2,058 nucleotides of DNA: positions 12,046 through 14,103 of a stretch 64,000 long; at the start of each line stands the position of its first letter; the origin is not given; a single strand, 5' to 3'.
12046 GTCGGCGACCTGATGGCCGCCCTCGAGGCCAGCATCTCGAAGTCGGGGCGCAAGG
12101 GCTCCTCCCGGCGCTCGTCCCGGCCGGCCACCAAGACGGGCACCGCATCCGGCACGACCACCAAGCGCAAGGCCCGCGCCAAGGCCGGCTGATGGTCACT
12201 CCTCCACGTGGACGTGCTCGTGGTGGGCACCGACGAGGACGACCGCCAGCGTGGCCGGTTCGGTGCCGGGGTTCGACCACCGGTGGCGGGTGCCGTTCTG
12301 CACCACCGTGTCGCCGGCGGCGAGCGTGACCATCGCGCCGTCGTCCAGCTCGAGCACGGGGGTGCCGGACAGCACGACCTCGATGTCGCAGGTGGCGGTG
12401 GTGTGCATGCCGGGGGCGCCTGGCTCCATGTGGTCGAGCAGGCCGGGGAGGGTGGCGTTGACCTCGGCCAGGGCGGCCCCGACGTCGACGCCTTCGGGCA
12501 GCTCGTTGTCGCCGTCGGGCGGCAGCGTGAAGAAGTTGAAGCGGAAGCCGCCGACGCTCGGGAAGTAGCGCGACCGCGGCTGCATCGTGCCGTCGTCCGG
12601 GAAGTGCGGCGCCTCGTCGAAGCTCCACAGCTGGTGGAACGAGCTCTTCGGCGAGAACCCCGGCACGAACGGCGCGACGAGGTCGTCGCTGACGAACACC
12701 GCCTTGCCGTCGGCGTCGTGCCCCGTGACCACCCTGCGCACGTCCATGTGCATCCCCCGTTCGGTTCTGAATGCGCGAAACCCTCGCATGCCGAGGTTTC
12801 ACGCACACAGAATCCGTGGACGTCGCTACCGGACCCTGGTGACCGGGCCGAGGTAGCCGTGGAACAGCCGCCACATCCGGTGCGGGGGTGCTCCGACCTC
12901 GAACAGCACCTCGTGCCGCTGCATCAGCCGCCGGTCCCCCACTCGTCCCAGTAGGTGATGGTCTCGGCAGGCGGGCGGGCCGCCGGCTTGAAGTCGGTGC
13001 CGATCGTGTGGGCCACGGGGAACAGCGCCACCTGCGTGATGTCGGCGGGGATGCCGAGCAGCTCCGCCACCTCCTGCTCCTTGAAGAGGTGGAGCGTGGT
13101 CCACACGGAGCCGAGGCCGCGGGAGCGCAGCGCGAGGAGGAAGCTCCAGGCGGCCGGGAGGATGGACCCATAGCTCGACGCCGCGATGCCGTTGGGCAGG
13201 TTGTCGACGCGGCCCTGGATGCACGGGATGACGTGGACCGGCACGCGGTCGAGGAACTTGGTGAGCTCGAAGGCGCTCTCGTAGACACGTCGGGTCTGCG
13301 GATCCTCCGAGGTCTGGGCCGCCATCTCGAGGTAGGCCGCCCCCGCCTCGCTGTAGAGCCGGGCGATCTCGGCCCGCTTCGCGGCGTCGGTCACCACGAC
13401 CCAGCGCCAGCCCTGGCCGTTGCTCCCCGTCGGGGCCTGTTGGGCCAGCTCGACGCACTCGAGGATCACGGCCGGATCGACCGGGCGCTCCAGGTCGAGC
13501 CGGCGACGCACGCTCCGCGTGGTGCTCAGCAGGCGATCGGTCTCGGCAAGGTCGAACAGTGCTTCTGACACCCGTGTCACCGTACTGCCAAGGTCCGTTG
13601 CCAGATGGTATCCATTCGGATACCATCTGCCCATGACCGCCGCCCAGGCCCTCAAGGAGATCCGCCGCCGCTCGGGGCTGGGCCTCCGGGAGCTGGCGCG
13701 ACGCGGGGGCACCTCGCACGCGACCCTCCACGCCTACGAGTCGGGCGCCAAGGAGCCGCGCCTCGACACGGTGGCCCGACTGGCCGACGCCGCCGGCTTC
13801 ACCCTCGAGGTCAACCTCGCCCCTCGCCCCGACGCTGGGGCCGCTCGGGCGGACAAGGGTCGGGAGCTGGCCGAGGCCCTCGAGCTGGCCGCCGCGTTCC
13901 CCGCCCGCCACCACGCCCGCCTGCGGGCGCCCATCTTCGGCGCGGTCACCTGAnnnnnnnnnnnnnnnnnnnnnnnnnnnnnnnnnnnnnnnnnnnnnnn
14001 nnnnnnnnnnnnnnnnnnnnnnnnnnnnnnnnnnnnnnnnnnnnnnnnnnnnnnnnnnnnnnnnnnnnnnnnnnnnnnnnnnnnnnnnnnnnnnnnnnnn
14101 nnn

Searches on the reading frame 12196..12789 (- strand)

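Call 5: search_protein_families(library=pfam, proteins=[window:12196-12789:-], max_evalue=0.01)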
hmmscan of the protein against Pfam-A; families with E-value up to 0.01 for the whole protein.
window:12196-12789:- (197 aa): 1 family
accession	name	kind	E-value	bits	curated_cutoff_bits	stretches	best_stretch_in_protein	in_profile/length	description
PF07883.17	Cupin_2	-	3.8e-08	33.4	27.2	1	120-184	4-69/70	Cupin domain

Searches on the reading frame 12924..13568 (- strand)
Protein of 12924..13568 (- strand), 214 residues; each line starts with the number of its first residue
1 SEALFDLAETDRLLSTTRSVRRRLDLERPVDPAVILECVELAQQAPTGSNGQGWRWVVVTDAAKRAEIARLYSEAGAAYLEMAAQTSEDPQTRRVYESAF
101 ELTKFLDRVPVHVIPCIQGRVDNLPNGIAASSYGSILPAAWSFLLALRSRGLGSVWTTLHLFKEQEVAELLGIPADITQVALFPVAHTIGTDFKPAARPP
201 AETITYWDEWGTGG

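Call 5: search_protein_families(library=pfam, proteins=[window:12924-13568:-], max_evalue=0.01)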
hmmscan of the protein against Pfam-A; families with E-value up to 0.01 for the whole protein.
window:12924-13568:- (214 aa): 1 family
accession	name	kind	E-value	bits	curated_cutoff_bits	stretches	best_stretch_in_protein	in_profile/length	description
PF00881.29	Nitroreductase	-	5.6e-22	79.1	23.5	1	16-185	3-165/167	Nitroreductase family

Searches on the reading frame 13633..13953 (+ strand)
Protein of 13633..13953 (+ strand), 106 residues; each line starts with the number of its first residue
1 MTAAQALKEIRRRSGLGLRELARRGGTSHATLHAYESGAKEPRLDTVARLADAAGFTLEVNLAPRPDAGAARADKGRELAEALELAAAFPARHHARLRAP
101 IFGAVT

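Call 5: search_protein_families(library=pfam, proteins=[window:13633-13950:+], max_evalue=0.01)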
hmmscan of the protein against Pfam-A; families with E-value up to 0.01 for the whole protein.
window:13633-13950:+ (106 aa): 4 families
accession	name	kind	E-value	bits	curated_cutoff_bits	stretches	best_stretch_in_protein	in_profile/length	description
PF13560.12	HTH_31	-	3.4e-11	43.7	27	1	4-58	3-58/64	Helix-turn-helix domain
PF01381.28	HTH_3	-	7e-10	39.2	23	1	7-59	1-53/55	Helix-turn-helix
PF12844.13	HTH_19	-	1.2e-07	31.9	30.2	1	5-57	2-54/64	Helix-turn-helix domain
PF13443.12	HTH_26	-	0.00012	22.6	22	1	7-58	2-54/63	Cro/C1-type HTH DNA-binding domain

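Call 6: search_protein_families(library=ncbifam, proteins=[window:13633-13950:+], max_evalue=0.1)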
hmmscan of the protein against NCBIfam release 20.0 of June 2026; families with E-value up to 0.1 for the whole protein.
window:13633-13950:+ (106 aa): 13 families
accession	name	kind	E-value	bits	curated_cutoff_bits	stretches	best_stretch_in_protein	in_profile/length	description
NF041951.1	phage_RstR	subfamily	2.4e-07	31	80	1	1-53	1-53/108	RstR family transcriptional repressor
TIGR03070.1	couple_hipB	subfamily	3.2e-06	27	71.65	1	4-58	4-58/58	type II toxin-antitoxin system Y4mF family antitoxin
NF003162.0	PRK04140.1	equivalog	4.1e-05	22.8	263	1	5-55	129-179/317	transcriptional regulator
NF007271.0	PRK09726.1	equivalog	0.00079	19.4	79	1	4-56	14-66/88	type II toxin-antitoxin system antitoxin HipB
TIGR03830.1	CxxCG_CxxCG_HTH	subfamily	0.0011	18.8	61.8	1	3-43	66-106/127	type II TA system antitoxin MqsA family protein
NF007408.0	PRK09943.1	equivalog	0.0015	18.2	211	1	4-58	9-63/185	HTH-type transcriptional regulator PuuR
NF047948.1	male_kill_WMK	equivalog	0.007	15.8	300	1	4-67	7-69/300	WO male-killing family protein Wmk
NF007257.0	PRK09706.1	subfamily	0.014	15.2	101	1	3-53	6-56/135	transcriptional repressor DicA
TIGR02684.1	dnstrm_HI1420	hypoth_equivalog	0.025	14.8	53.7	1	5-60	35-88/89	addiction module antidote protein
NF052239.1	antitox_spr1629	equivalog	0.037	13.1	335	1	4-52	4-52/377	spr1629 family repressor/antitoxin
TIGR00270.2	TIGR00270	equivalog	0.042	13.7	110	1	5-58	78-131/159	multiprotein bridging factor aMBF1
NF007481.0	PRK10072.1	equivalog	0.084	13.4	110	0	4-43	35-74/96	HTH-type transcriptional regulator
NF033546.1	transpos_IS21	equivalog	0.098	12.2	160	1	11-46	4-42/294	IS21 family transposase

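Call 7: search_protein_families(library=padloc, proteins=[window:13633-13950:+], max_evalue=0.1)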
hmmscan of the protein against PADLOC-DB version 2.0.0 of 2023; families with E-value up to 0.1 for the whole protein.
window:13633-13950:+ (106 aa): 13 families
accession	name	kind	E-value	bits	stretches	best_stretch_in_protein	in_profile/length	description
PDLC04142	capH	-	6e-09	34.9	1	4-81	8-85/103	capH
PDLC02926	HTH_VI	-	1.3e-08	33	1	5-55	4-54/92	-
PDLC03949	RmrA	-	9.7e-08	29.2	1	3-59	3-59/363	-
PDLC03946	RmrA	-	3.6e-05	20.7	1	4-63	4-63/357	-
PDLC03951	RmrA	-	5.5e-05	20.3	1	4-57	10-63/400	-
PDLC03952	RmrA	-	6.7e-05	19.9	1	5-54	25-74/395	-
PDLC03954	RmrA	-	0.00024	18.2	1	5-56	13-64/380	-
PDLC03955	RmrA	-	0.00074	16.9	1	5-73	23-91/371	-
PDLC03944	RmrA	-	0.0017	15.5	1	5-57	9-61/384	-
PDLC03947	RmrA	-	0.0025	14.7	1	4-59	13-68/383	-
PDLC03956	RmrA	-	0.0097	13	1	7-83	13-88/399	-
PDLC03948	RmrA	-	0.014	12.3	1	5-64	11-70/397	-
PDLC03945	RmrA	-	0.058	10.5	1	4-52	4-52/394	-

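Call 40: search_solved_structures(query=A4, max_evalue=10, show_alignments=0)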
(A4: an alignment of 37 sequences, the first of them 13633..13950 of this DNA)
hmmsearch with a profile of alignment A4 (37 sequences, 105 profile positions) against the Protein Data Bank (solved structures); distinct sequences matched with E-value up to 10: 67 (the best 60 are shown).
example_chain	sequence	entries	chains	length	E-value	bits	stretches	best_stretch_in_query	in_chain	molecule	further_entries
3f51_A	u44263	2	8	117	2e-06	30.9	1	6-84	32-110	Clp gene regulator (ClgR)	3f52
8tac_A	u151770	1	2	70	1e-05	28.6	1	6-52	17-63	DBP48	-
9u9g_A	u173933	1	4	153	2.6e-05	27.3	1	6-79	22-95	XRE family transcriptional regulator, HipB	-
6rnz_A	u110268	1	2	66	3.6e-05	26.9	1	1-54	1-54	HTH-type transcriptional regulator DdrOC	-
6jq1_A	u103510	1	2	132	4.2e-05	26.7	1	1-55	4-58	Transcriptional regulator, XRE family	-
9sf2_A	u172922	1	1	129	6.2e-05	26.1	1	6-51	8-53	Transcriptional regulator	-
1x57_A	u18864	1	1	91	6.4e-05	26.1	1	4-59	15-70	Endothelial differentiation-related factor 1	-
9p73_CH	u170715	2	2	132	9.5e-05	25.5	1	4-58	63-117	Endothelial differentiation-related factor 1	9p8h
9b0q_CH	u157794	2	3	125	0.0001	25.4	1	4-58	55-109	Endothelial differentiation-related factor 1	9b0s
9rpv_E4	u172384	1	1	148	0.00011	25.3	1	4-58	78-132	Endothelial differentiation-related factor 1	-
7o81_AU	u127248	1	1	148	0.00012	25.2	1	4-58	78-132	EDF1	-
6zvh_i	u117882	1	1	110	0.00013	25.1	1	4-57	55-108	Endothelial differentiation-related factor 1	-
6rnx_A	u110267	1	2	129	0.00017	24.8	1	1-54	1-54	HTH-type transcriptional regulator DdrOC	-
6rmq_A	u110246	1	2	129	0.00017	24.7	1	1-54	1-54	HTH-type transcriptional regulator DdrOC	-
2mez_A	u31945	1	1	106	0.00033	23.8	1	5-85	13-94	Multiprotein Bridging Factor (MBP-like)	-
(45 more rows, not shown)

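Call 45: find_homologous_proteins(query=window:13633-13950:+, max_evalue=0.001)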
Query window:13633-13950:+ (106 aa): 125 proteins with E <= 0.001 among 241 candidates; the best 120 are listed.
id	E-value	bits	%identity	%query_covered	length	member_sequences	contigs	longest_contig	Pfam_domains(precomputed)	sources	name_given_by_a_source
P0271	6.3e-53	195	94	99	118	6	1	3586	PF12844.14,PF01381.29,PF13560.13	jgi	jgi:transcriptional regulator with XRE-family HTH domain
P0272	2.4e-47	177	86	98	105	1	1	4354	PF12844.14,PF01381.29,PF13560.13,PF13443.13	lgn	-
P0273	2.5e-46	174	83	99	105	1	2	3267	PF12844.14,PF01381.29,PF13560.13,PF13443.13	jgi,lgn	jgi:transcriptional regulator with XRE-family HTH domain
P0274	4.1e-46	173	84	99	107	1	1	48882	PF12844.14,PF01381.29,PF13560.13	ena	-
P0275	1.9e-45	171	84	98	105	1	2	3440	PF12844.14,PF01381.29,PF13560.13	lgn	-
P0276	2.8e-45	170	81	100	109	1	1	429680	PF12844.14,PF01381.29,PF13560.13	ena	-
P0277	9.1e-45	169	82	98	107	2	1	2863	PF12844.14,PF01381.29,PF13560.13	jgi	jgi:transcriptional regulator with XRE-family HTH domain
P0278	2.4e-44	167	79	97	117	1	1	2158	PF12844.14,PF01381.29,PF13560.13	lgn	-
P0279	7.3e-44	166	83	97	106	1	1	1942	PF12844.14,PF01381.29,PF13560.13,PF13443.13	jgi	-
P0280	2.0e-43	164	79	98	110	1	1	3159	PF12844.14,PF01381.29,PF13560.13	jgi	jgi:transcriptional regulator with XRE-family HTH domain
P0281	1.2e-42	162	80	97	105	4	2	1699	PF12844.14,PF01381.29,PF13560.13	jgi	jgi:transcriptional regulator with XRE-family HTH domain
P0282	5.5e-42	160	82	97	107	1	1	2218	PF12844.14,PF01381.29,PF13560.13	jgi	jgi:transcriptional regulator with XRE-family HTH domain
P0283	2.2e-41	158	80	99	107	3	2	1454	PF01381.29,PF13560.13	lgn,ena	-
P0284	4.7e-41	157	78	97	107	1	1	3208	PF01381.29,PF13560.13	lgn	-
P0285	6.7e-41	156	77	98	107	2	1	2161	PF12844.14,PF01381.29,PF13560.13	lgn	-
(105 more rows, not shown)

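Call 76: find_encoding_contigs(protein=window:13633-13953:+, flank=2000, max_places=3)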
Protein window:13633-13953:+ (106 aa): no gene with exactly this product is on record in the collection.

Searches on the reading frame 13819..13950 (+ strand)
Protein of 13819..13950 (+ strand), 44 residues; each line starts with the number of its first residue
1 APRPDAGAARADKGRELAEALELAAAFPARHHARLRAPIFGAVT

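Call 41: search_solved_structures(query=window:13819-13950:+, max_evalue=10, show_alignments=3)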
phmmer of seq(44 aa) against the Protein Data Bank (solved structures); distinct sequences matched with E-value up to 10: 0.

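Call 92: search_solved_structures(query=A9, max_evalue=10, show_alignments=3)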
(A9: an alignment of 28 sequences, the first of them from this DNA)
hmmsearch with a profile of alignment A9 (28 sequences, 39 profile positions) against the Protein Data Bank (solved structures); distinct sequences matched with E-value up to 10: 0.
